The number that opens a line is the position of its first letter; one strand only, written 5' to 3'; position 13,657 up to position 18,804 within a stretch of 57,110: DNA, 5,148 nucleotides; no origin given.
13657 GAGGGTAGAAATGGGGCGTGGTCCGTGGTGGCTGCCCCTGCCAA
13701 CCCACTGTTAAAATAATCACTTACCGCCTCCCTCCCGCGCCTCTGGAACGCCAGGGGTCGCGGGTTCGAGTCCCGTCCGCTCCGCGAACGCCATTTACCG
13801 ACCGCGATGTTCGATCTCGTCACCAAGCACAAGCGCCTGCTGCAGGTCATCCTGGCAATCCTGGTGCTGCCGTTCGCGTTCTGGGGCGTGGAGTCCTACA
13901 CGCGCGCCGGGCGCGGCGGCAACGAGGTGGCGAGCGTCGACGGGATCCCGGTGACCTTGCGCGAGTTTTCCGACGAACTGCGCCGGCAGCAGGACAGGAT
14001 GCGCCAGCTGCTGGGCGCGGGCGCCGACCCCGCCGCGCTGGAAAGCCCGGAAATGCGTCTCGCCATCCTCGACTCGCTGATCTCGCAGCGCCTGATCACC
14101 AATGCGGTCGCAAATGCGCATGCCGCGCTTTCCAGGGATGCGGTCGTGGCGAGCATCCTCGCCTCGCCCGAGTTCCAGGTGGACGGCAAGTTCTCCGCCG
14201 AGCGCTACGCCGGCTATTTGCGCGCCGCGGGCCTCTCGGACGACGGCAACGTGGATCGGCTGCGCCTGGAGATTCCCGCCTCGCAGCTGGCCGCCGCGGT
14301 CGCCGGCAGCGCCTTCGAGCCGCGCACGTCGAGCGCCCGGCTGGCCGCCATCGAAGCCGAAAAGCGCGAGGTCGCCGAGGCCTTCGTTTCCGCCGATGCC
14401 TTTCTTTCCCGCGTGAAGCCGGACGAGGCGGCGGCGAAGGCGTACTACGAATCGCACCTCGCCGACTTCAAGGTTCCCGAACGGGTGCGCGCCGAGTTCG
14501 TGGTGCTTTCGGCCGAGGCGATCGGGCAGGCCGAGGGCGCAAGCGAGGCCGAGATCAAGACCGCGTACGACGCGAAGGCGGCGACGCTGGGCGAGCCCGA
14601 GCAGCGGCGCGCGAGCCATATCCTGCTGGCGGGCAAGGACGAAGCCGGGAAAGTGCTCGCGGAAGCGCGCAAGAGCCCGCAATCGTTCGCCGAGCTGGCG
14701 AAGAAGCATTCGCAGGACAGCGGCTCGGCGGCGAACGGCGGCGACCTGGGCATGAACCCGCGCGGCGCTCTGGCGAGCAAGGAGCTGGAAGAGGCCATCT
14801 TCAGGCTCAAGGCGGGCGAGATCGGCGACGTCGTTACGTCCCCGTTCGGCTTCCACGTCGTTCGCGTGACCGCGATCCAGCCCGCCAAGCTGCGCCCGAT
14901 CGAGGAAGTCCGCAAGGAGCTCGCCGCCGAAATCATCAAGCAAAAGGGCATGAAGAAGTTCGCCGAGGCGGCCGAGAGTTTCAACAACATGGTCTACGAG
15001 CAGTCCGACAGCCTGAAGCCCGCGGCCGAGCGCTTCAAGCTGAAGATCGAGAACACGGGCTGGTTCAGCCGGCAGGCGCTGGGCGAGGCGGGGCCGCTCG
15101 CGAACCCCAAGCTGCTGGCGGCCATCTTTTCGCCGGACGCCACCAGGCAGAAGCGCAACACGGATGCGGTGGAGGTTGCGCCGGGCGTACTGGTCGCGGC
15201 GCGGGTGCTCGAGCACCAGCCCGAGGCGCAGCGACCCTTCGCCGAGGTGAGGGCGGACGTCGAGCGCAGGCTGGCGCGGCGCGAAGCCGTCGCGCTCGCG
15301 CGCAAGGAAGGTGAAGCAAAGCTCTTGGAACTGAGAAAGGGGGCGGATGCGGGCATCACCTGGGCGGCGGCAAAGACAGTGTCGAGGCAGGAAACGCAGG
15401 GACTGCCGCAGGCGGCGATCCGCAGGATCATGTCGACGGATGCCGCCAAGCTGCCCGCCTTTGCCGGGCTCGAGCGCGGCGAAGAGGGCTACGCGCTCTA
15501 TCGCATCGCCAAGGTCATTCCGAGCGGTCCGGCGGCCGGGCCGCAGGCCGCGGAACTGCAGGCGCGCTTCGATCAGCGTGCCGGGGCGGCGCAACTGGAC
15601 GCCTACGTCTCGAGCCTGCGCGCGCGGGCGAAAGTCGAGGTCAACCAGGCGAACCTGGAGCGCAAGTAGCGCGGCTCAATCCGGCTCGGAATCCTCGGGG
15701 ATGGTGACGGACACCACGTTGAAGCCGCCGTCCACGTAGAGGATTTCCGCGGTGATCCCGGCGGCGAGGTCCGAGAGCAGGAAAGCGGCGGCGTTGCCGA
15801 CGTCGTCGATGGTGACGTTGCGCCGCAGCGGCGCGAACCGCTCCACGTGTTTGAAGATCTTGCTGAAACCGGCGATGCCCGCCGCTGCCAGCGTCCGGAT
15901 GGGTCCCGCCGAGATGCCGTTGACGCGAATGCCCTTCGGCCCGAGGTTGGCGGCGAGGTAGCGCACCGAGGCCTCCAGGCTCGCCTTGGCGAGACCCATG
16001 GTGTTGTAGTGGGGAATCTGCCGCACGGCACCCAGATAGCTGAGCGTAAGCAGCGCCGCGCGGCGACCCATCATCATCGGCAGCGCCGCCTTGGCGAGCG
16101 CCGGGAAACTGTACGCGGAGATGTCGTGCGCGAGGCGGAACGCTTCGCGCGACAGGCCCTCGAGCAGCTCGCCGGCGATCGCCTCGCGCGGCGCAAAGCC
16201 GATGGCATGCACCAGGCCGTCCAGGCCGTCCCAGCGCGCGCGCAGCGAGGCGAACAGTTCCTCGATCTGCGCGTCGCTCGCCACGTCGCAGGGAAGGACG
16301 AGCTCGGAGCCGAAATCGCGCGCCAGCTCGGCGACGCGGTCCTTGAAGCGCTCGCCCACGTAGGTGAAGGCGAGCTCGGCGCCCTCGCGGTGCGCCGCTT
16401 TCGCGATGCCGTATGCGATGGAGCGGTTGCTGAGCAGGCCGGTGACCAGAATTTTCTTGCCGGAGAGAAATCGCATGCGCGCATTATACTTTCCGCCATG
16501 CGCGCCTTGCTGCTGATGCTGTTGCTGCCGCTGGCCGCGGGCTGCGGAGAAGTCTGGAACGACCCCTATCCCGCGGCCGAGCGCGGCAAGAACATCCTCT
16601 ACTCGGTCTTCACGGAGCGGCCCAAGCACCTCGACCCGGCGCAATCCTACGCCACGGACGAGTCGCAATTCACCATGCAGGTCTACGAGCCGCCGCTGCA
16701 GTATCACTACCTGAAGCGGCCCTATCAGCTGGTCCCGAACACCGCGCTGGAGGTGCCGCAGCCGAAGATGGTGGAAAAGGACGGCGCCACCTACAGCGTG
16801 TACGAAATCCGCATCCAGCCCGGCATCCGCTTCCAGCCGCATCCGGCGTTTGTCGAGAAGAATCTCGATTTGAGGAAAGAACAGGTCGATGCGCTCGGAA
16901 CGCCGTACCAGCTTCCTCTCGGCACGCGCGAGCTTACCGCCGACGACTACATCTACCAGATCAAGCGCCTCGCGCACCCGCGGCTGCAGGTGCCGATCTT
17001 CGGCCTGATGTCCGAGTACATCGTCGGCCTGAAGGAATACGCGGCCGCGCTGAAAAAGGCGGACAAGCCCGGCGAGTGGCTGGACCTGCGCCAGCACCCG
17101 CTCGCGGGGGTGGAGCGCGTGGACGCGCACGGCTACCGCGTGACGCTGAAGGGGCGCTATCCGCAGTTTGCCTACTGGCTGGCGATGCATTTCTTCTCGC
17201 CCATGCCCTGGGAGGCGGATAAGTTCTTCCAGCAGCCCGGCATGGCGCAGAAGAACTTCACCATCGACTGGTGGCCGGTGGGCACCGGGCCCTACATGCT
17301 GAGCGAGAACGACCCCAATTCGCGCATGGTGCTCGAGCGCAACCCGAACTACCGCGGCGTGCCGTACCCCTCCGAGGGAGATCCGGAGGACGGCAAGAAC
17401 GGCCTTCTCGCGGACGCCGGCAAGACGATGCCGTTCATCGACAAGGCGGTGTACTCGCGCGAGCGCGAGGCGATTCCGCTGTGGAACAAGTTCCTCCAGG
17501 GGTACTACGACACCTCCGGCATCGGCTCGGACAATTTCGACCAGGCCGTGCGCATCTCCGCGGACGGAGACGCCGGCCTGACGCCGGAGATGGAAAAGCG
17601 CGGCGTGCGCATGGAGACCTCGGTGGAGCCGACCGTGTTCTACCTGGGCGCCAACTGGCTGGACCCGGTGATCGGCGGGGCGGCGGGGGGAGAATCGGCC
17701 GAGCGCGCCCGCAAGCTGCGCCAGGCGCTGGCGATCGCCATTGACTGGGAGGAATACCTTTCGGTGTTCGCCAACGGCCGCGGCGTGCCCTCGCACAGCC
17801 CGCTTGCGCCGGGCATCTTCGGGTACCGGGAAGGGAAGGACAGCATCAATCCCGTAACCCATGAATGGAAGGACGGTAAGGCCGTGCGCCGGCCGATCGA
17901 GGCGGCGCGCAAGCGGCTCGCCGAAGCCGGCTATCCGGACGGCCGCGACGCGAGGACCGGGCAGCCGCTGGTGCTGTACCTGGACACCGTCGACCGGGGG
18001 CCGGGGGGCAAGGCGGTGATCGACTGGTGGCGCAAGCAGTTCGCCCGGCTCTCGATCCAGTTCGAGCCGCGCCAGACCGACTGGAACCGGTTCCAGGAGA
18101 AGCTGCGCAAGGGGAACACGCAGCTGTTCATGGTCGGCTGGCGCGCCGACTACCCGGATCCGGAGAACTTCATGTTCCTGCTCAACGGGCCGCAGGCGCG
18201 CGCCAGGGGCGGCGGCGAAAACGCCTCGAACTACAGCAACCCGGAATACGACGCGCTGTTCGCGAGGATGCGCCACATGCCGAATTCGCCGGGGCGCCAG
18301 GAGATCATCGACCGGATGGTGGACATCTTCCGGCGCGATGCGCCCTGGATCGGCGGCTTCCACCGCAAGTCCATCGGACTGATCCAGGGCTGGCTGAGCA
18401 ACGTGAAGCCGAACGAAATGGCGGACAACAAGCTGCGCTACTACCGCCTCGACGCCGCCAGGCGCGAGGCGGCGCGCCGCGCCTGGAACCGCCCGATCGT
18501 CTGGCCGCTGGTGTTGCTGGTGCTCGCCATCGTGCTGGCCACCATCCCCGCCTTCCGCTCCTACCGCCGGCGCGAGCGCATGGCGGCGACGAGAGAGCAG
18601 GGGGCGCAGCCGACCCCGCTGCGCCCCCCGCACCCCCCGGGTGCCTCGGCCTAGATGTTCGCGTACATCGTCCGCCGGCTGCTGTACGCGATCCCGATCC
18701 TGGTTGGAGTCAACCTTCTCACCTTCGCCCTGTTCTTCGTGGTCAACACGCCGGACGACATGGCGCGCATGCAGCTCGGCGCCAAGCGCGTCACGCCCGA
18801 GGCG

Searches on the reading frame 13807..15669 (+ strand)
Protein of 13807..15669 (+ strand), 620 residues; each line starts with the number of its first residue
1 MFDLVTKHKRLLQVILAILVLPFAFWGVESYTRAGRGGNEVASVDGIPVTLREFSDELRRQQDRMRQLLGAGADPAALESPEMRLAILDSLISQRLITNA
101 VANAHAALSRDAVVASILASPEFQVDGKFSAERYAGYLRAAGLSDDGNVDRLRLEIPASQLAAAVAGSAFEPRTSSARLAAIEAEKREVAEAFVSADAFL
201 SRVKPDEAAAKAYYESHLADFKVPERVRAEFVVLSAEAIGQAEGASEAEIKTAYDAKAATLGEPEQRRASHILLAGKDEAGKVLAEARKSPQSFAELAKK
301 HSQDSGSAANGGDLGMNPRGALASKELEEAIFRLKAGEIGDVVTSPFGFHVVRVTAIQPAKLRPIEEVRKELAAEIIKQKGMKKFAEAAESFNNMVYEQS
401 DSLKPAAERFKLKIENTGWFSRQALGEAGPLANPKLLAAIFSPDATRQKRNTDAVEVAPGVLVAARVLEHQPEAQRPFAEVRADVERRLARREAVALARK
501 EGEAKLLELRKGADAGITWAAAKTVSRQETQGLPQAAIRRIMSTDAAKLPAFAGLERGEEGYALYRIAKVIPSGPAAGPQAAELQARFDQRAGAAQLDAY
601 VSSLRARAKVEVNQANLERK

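Call 19: search_protein_families(library=pfam, proteins=[window:13807-15669:+], max_evalue=0.00001)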
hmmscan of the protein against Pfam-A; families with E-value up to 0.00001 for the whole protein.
window:13807-15669:+ (620 aa): 5 families
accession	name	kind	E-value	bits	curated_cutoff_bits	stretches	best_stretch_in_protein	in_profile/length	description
PF13624.11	SurA_N_3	-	3.8e-37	128.1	27.2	1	1-161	1-161/162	SurA-like N-terminal domain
PF13145.12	Rotamase_2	-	4.9e-30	105.3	27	1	246-370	2-121/121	PPIC-type PPIASE domain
PF13623.11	SurA_N_2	-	1.7e-26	93.3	28.5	1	7-137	7-144/145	SurA-like N-terminal domain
PF13616.12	Rotamase_3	-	1.8e-19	70.8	22.5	1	263-356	12-114/116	PPIC-type PPIASE domain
PF00639.27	Rotamase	-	6.4e-19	69.2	21.7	1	277-355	19-96/97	PPIC-type PPIASE domain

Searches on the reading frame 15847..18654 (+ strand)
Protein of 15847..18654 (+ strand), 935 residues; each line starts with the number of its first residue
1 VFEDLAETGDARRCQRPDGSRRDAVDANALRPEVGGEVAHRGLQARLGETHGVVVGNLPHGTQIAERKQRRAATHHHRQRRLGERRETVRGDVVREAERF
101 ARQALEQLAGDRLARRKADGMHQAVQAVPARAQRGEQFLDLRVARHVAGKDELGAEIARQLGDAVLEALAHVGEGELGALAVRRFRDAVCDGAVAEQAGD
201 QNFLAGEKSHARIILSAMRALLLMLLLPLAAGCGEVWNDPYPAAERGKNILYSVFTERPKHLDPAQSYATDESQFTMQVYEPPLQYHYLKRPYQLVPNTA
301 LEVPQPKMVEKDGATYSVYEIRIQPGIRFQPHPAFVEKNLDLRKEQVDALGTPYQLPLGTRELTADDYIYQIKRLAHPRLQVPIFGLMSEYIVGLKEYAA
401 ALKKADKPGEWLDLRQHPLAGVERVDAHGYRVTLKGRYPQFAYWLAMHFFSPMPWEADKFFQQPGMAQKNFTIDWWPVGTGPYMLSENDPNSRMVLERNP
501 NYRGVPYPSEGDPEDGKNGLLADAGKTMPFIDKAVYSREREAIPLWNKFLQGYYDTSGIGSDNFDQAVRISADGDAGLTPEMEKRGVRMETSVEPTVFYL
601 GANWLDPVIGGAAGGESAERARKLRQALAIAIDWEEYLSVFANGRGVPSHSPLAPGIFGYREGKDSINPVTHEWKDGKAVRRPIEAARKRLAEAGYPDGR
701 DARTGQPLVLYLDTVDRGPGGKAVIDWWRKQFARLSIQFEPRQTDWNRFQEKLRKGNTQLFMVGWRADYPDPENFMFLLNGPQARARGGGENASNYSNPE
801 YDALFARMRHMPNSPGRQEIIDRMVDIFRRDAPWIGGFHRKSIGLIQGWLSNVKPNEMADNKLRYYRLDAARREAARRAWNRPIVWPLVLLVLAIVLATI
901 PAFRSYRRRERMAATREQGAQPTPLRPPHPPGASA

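Call 19: search_protein_families(library=pfam, proteins=[window:15847-18654:+], max_evalue=0.00001)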
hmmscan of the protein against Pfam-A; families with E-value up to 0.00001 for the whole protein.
window:15847-18654:+ (935 aa): 1 family
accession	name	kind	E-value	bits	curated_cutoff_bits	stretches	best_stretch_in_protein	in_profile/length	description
PF00496.27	SBP_bac_5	-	1.8e-43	149.5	32.4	1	362-783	34-364/368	Bacterial extracellular solute-binding proteins, family 5 Middle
